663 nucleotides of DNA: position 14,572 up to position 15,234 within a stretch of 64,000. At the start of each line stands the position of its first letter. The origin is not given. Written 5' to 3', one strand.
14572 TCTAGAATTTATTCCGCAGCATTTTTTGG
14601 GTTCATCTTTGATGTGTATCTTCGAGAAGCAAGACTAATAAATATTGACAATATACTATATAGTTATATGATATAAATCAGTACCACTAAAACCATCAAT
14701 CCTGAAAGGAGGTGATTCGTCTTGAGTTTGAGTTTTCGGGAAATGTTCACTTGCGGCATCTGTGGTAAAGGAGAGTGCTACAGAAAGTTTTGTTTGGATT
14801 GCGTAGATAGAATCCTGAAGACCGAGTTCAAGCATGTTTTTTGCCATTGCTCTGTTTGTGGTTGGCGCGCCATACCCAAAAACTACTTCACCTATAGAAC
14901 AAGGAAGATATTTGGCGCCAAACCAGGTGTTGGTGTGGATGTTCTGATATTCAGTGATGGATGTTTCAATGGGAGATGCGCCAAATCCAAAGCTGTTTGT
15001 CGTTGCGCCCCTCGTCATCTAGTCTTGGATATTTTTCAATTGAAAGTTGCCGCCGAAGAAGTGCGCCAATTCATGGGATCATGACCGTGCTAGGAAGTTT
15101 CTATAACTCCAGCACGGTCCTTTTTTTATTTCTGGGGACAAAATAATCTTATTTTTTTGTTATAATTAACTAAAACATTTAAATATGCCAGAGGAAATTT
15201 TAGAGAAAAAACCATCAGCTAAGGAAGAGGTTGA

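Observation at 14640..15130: GC-rich islet 2: 120-aa, 14-Cys protein with AGGAGG plus TTG start, promoter and hairpin terminator; antisense ORF of equal length is present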

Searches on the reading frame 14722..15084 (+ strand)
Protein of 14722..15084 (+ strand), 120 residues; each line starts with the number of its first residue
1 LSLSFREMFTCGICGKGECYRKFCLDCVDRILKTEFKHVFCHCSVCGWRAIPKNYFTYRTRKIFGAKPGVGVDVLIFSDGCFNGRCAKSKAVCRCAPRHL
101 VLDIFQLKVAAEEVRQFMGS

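Call 7: search_protein_families(library=pfam, proteins=[window:14722-15084:+], max_evalue=1)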
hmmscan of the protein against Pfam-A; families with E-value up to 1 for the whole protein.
window:14722-15084:+ (120 aa): 2 families
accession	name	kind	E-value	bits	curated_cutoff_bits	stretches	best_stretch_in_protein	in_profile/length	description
PF21255.3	DNMT3_ADD_GATA1-like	-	0.029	14.9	27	1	13-31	12-30/50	DNMT3, ADD PHD zinc finger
PF17121.11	zf-C3HC4_5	-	0.029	14.7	27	1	17-34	23-40/51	Zinc finger, C3HC4 type (RING finger)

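Call 16: find_homologous_proteins(query=window:14722-15084:+, max_evalue=0.01)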
Query window:14722-15084:+: 1 candidates shared short words with the query, none scored E <= 0.01.

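Call 26: search_protein_representatives(protein=window:14722-15084:+)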
Query: 120 residues. Proteins with E-value up to 0.001 (for the whole library): 3; up to 1e-10: 1; up to 1e-30: 0. The best 3 are listed.
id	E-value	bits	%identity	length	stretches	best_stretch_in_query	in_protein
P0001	1.9e-11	60.4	34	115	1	8-119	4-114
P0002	1.1e-10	58.0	30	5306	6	58-84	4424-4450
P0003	2.1e-04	37.7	28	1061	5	38-81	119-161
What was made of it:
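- Tried and rejected: Exhaustive phmmer against 1.8 billion representatives found one true relative (call 26).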

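Call 29: find_encoding_contigs(protein=P0001, flank=8000, max_places=6)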
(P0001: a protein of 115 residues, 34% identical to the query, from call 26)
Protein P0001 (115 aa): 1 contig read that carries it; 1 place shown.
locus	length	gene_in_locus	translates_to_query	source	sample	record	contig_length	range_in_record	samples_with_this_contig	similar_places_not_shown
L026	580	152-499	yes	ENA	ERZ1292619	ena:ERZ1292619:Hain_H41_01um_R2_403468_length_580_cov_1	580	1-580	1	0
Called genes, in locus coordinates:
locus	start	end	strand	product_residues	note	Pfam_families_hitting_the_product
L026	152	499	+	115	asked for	-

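Call 31: find_related_loci(query=A1, collection=metagenome_contigs, flank=6000)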
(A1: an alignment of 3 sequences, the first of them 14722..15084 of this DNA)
Query A1 (120 aa) in metagenome_contigs; peptide patterns used: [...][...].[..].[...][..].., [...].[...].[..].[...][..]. (x = any residue, [..] = any of these).
363 stretches matched a pattern, but none encodes a relative of the query by tblastn (E <= 1e-3).

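Call 32: find_related_loci(query=A1, collection=viral_contigs, flank=6000)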
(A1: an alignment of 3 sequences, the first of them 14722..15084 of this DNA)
Query A1 (120 aa) in viral_contigs; peptide patterns used: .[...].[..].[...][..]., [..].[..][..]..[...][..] (x = any residue, [..] = any of these).
105 stretches matched a pattern, but none encodes a relative of the query by tblastn (E <= 1e-3).

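Call 33: find_homologous_proteins(query=A1, max_evalue=0.1)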
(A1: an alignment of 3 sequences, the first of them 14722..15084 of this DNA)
Query A1 (3 sequences) (120 aa, profile of the alignment): 2 proteins with E <= 0.1 among 104 candidates.
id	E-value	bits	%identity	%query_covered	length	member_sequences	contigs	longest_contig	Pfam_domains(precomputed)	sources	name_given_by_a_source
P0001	2.1e-56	207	34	93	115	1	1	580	-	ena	-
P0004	8.7e-56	205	35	94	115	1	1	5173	-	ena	-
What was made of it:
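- Tried and rejected: The word-indexed search of 5.8 billion proteins returned nothing with the single sequence and only the two known relatives with a profile (calls 16, 33).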

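Call 34: search_solved_structures(query=A1, max_evalue=10, show_alignments=2)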
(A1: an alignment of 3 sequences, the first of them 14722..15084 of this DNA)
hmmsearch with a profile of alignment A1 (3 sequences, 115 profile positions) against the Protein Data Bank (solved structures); distinct sequences matched with E-value up to 10: 4.
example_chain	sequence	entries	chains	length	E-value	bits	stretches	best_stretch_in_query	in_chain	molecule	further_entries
2elm_A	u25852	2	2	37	0.37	14.5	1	33-60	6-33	Zinc finger protein 406 | Zinc finger protein ZFAT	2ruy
3znf_A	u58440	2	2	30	0.43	14.3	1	38-60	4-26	ZINC FINGER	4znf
4q53_A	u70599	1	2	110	0.47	14.1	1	44-98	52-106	Uncharacterized protein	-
1bbo_A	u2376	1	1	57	1.6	12.4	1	25-59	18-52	HUMAN ENHANCER-BINDING PROTEIN MBP-1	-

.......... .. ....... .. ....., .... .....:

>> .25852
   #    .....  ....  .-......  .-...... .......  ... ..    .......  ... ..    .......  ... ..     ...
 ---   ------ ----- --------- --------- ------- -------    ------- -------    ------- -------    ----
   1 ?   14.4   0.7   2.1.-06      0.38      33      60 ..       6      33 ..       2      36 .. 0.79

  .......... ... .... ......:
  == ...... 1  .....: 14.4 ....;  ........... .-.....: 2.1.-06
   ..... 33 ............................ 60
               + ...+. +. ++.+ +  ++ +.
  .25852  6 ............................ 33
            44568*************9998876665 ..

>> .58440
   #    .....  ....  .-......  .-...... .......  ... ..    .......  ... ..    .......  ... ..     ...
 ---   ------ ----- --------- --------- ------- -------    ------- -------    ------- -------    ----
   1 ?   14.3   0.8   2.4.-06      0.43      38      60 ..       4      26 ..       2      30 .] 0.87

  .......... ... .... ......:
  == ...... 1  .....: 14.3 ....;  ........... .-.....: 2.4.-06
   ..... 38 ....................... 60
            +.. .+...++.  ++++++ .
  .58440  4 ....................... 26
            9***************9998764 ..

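Call 36: find_encoding_contigs(protein=P0004, flank=8000)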
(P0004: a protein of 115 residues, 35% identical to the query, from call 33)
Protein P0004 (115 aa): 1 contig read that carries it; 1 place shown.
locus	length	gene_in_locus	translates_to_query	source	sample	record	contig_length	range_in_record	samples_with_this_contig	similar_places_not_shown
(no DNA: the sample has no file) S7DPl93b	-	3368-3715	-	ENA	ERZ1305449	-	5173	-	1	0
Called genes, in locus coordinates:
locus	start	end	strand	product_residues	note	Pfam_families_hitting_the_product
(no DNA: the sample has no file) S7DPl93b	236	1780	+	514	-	PF02310:B12-binding, PF04055:Radical_SAM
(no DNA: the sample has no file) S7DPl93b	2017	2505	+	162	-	PF00483:NTP_transferase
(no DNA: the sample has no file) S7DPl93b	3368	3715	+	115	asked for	-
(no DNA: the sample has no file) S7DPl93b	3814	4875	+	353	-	-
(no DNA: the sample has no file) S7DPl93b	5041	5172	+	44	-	?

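Call 37: find_encoding_contigs(protein=window:14722-15084:+, flank=3000)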
Protein window:14722-15084:+ (120 aa): no gene with exactly this product is on record in the collection.

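Call 39: predict_structure(alignment_id=A1)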
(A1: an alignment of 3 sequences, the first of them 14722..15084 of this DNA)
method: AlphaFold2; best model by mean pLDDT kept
length: 120 residues; sequences in the alignment: 3
mean_pLDDT: 70.5   pTM: 0.59
mean pLDDT of the five models: 70.5, 54.1, 40.1, 37.5, 34.8
residues with pLDDT >= 90: 0; 70-90: 77; 50-70: 31; < 50: 12
segments of 3 or more residues with pLDDT < 50: 1-6, 66-70
pLDDT, mean of each block of 10 residues (from residue 1): 51 72 76 71 81 71 55 75 77 72 76 69
secondary structure, 60 per line:
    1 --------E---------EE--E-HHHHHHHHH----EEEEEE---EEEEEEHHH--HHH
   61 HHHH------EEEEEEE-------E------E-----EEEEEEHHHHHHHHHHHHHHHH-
elements in order: H25-33 E38-43 E47-52 H58-64 E71-77 E98-103 H104-119
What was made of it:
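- The one usable AF2 model (pLDDT 70.5) places a helix right after the second CxxC and the third CxxC at a beta-hairpin turn (call 39).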

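Call 45: fold_search(model_id=the predicted structure, library=pdb)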
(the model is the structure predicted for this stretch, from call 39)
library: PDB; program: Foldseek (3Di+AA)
matches with E <= 10: 159; with E <= 0.001: 0
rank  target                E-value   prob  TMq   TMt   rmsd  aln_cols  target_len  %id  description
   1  9iur_A                1.6e-01  0.41  0.33  0.32   6.3       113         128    7  Crystal structure of CcmS from Synechocystis sp. PCC 6803 (released 2025-03-12)
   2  4chk_G                6.3e-01  0.07  0.20  0.24  11.7        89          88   13  Crystal Structure of the ARF5 oligomerization domain (released 2014-04-16)
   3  8zlh_A                9.3e-01  0.18  0.33  0.31   5.1        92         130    9  The crystal structure of CcmS. (released 2024-08-28)
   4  4chk_A                1.1e+00  0.07  0.25  0.29  11.2        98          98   12  Crystal Structure of the ARF5 oligomerization domain (released 2014-04-16)
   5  4chk_E                1.2e+00  0.07  0.26  0.29  11.0       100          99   12  Crystal Structure of the ARF5 oligomerization domain (released 2014-04-16)
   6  4chk_C                1.3e+00  0.06  0.22  0.26  11.3        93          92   14  Crystal Structure of the ARF5 oligomerization domain (released 2014-04-16)
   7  5ibk_C                1.5e+00  0.06  0.21  0.29  10.3        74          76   16  Skp1-F-box in complex with a ubiquitin variant (released 2016-03-30)
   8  6wy6_B                1.6e+00  0.06  0.20  0.21  10.6        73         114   12  Crystal structure of S. cerevisiae Atg8 in complex with Ede1 (1220-1247) (released 2020-12-02)
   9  4nj6_L                1.6e+00  0.05  0.20  0.26  11.6        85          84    9  PB1 Domain of AtARF7 (released 2014-03-26)
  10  5yec_B                1.8e+00  0.08  0.20  0.23   9.2        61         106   15  Crystal structure of Atg7CTD-Atg8-MgATP complex in form II (released 2018-03-28)
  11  7r81_W2               1.8e+00  0.06  0.21  0.27  11.8        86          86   14  Structure of the translating Neurospora crassa ribosome arrested by cycloheximide (released 2021-12-01)
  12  6wy6_A                1.8e+00  0.06  0.20  0.21  10.5        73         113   12  Crystal structure of S. cerevisiae Atg8 in complex with Ede1 (1220-1247) (released 2020-12-02)
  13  7byy_A                1.9e+00  0.07  0.24  0.17  11.7        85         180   15  Crystal structure of bacterial toxin (released 2020-06-03)
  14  5v4k_A                2.0e+00  0.06  0.22  0.22  13.4        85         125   10  Crystal structure of NEDD4 LIR-fused human LC3B_2-119 (released 2017-05-17)
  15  8auv_G                2.2e+00  0.06  0.20  0.26   7.9        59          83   12  Cryo-EM structure of the plant 40S subunit (released 2023-06-07)
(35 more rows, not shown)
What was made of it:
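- Many of the insignificant top Foldseek hits have ubiquitin-like folds (PB1, Atg8/LC3, SAMP), the beta-grasp fold class that also includes plant-type ferredoxins (call 45). All fold hits have E > 0.1 (call 45).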

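Call 46: search_protein_families(library=phrogs, proteins=[window:14722-15084:+, P0001], max_evalue=0.1)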
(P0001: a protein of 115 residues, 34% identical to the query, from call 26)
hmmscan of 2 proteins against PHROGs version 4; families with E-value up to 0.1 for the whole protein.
window:14722-15084:+ (120 aa): 0 families

P0001 (115 aa): 3 families
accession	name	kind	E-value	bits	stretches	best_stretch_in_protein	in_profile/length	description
phrog_26910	-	unknown function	0.0027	17.8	1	15-74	99-153/322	-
phrog_22898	-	unknown function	0.019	16.1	1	18-66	2-45/163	-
phrog_27132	-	unknown function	0.043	14.8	1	19-50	29-59/78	-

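Call 47: search_protein_families(library=ncbifam, proteins=[window:14722-15084:+, P0001], max_evalue=0.1)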
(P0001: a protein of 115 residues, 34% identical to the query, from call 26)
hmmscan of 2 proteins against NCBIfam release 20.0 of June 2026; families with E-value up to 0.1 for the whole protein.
window:14722-15084:+ (120 aa): 0 families

P0001 (115 aa): 0 families

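Call 48: search_protein_families(library=padloc, proteins=[window:14722-15084:+, P0001], max_evalue=0.1)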
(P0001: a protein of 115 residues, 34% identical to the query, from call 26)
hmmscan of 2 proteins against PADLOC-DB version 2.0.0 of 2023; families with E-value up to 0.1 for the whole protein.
window:14722-15084:+ (120 aa): 0 families

P0001 (115 aa): 0 families

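Call 60: search_protein_families(library=pfam, alignment_id=A4, max_evalue=10)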
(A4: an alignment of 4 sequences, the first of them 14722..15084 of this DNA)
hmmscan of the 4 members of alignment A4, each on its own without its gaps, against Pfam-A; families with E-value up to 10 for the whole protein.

A. member 1, window:14722-15084:+ (120 aa): 2 families
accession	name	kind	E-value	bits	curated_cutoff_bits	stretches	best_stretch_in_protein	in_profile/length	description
PF21255.3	DNMT3_ADD_GATA1-like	-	0.029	14.9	27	1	13-31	12-30/50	DNMT3, ADD PHD zinc finger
PF17121.11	zf-C3HC4_5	-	0.029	14.7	27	1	17-34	23-40/51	Zinc finger, C3HC4 type (RING finger)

B. families by the number of members that match (of 4 scanned): 6 families
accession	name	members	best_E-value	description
PF17121.11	zf-C3HC4_5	1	0.029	Zinc finger, C3HC4 type (RING finger)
PF21255.3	DNMT3_ADD_GATA1-like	1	0.029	DNMT3, ADD PHD zinc finger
PF18912.6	DZR_2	1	0.057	Double zinc ribbon domain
PF04981.18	NMD3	1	0.14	NMD3 family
PF22191.2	IBR_1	1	0.19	IBR domain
PF03107.22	C1_2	1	4.5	C1 domain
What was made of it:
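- On Zinc ribbon / rubredoxin-like knuckle proteins: No Pfam zinc-ribbon model passes; the best is DZR_2 at E = 0.057 in one member (call 60).
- Closest known: RING / PHD cross-brace fingers. Same: The weak Pfam hits are to zf-C3HC4_5, IBR and the ADD finger of DNMT3 (calls 7, 60).
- The only weak Pfam hits are zinc-finger families: ADD/GATA-like, RING, DZR, NMD3 and IBR, with E = 0.03-0.2 (calls 7, 60).
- Tried and rejected: The Pfam, NCBIfam, PHROGs and PADLOC scans gave no significant hit (calls 7, 46, 47, 48, 60).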

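Call 61: search_solved_structures(query=A4, max_evalue=10)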
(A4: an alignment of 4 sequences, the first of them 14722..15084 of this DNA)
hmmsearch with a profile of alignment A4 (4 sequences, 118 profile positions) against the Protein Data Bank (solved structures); distinct sequences matched with E-value up to 10: 3.
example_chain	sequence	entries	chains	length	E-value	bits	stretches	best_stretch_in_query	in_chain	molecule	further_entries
3znf_A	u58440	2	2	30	0.12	16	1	41-64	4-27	ZINC FINGER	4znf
1bbo_A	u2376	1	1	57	0.33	14.6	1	29-64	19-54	HUMAN ENHANCER-BINDING PROTEIN MBP-1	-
4q53_A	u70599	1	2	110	0.51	14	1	46-98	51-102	Uncharacterized protein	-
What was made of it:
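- On Plant-type [2Fe-2S] or [4Fe-4S] ferredoxins: There is no Pfam or PDB sequence hit (calls 7, 34, 61).
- Tried and rejected: Profile searches of PDB sequences returned only chance C2H2-finger hits with E > 0.1 (calls 34, 61).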

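Call 66: predict_structure(alignment_id=A5)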
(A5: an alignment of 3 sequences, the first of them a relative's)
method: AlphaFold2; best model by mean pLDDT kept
length: 115 residues; sequences in the alignment: 3
mean_pLDDT: 42.0   pTM: 0.32
mean pLDDT of the five models: 42.0, 36.8, 32.5, 32.0, 31.0
residues with pLDDT >= 90: 0; 70-90: 0; 50-70: 6; < 50: 109
segments of 3 or more residues with pLDDT < 50: 1-11, 13-94, 105-115
pLDDT, mean of each block of 10 residues (from residue 1): 41 45 42 43 44 45 45 35 33 49 45 32
secondary structure, 60 per line:
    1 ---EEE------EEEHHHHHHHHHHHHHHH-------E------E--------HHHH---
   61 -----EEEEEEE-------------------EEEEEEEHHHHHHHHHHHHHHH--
elements in order: E4-6 E13-15 H16-30 H54-57 E66-72 E92-98 H99-113
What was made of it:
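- On Zinc ribbon / rubredoxin-like knuckle proteins: The AF2 model is of low reliability (calls 39, 66).
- Only 1 of 5 models for the window protein reached pLDDT 70, and the model for orthologue P0001 reached only 42 (calls 39, 66).
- Tried and rejected: A second AF2 run on orthologue P0001 gave pLDDT 42 (call 66).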

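Call 70: fold_search(model_id=the predicted structure, library=viral)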
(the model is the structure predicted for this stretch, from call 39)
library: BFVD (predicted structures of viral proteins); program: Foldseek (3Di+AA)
matches with E <= 10: 187; with E <= 0.001: 0
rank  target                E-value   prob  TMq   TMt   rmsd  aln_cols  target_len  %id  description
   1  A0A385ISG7            4.8e-01  0.06  0.23  0.15  16.4       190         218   11  (no name in the UniProt tables at hand)
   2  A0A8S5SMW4            8.2e-01  0.10  0.17  0.26   7.7        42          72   14  Uncharacterized protein [Podoviridae sp. ctIKM86]
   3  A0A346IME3            1.2e+00  0.09  0.26  0.08   9.6        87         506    9  Uncharacterized protein [Colletotrichum fructicola chrysovirus 1]
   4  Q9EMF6                1.2e+00  0.07  0.20  0.23  10.3        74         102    7  AMV250 [Amsacta moorei entomopoxvirus]
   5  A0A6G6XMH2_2          1.3e+00  0.09  0.29  0.05  10.3        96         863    6  (no name in the UniProt tables at hand)
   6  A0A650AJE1            1.3e+00  0.08  0.20  0.27  10.9        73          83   15  (no name in the UniProt tables at hand)
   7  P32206                1.4e+00  0.07  0.14  0.04   8.2        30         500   23  Protein C13 [Swinepox virus (strain Kasza)]
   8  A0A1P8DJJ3            1.4e+00  0.06  0.15  0.02  10.9        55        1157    9  (no name in the UniProt tables at hand)
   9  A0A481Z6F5            1.5e+00  0.28  0.50  0.33   7.6       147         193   10  Uncharacterized protein [Pithovirus LCPAC202]
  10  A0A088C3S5            1.5e+00  0.11  0.25  0.26   8.7        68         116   15  (no name in the UniProt tables at hand)
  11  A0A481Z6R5            1.5e+00  0.04  0.19  0.10  13.2       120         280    6  Uncharacterized protein [Pithovirus LCPAC201]
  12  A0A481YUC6            1.5e+00  0.03  0.15  0.12  12.4        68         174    9  Uncharacterized protein [Marseillevirus LCMAC103]
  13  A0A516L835            1.5e+00  0.02  0.16  0.04  15.4       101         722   11  (no name in the UniProt tables at hand)
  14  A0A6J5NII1            1.6e+00  0.10  0.20  0.08   4.3        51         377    8  PD-(D/E)XK nuclease superfamily [uncultured Caudovirales phage]
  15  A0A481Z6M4            1.8e+00  0.07  0.20  0.26   7.4        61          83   16  Uncharacterized protein [Pithovirus LCPAC302]
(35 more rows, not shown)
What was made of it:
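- Tried and rejected: Foldseek against PDB and BFVD gave a best E of 0.16 (calls 45, 70).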

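Call 85: search_dna_similar(query=window:14722-15084:+, collection=phages, mode=protein, max_evalue=0.01, max_rows=10)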
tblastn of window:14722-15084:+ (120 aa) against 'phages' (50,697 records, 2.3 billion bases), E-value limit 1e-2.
No match.

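Call 86: search_dna_similar(query=window:14722-15084:+, collection=plasmids, mode=protein, max_evalue=0.01, max_rows=10)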
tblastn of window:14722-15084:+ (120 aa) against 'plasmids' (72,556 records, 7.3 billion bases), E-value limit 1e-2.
No match.
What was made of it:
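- On Mobile gene cassette / genomic islet: There are no phage, plasmid or viral relatives (calls 32, 85, 86).
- No relatives were found in phage, plasmid, viral or metagenome collections (calls 31, 32, 85, 86).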
